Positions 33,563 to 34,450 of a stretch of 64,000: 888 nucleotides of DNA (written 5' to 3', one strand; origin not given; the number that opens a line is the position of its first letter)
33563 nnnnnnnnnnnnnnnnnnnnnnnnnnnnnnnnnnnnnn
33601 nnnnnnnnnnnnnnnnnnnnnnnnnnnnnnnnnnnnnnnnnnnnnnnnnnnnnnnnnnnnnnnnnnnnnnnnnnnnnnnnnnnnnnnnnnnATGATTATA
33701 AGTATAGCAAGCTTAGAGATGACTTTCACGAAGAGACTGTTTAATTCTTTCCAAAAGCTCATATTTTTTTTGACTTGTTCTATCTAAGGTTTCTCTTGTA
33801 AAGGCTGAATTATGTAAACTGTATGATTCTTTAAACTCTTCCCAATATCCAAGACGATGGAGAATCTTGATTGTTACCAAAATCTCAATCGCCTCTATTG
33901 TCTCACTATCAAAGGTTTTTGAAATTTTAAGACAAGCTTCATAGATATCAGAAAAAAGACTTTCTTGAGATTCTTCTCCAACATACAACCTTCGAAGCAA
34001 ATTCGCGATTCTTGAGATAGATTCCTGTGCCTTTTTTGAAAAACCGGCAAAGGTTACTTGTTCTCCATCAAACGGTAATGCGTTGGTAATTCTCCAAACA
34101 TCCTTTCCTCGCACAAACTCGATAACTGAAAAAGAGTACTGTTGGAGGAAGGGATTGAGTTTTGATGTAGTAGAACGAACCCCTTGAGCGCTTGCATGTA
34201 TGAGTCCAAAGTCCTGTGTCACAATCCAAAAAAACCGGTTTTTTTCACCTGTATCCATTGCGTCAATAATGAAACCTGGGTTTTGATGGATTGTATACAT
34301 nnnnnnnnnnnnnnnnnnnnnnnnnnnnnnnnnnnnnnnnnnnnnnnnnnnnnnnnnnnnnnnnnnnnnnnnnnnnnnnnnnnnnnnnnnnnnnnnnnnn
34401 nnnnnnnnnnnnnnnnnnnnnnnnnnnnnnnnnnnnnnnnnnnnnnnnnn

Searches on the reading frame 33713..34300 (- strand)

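Call 15: search_protein_families(library=pfam, proteins=[window:33713-34300:-], max_evalue=0.001)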
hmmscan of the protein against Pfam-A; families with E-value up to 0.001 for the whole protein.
window:33713-34300:- (195 aa): 1 family
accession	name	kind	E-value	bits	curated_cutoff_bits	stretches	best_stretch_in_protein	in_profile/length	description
PF11967.14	RecO_N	-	3.7e-08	33.7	27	1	5-74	4-74/80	Recombination protein O N terminal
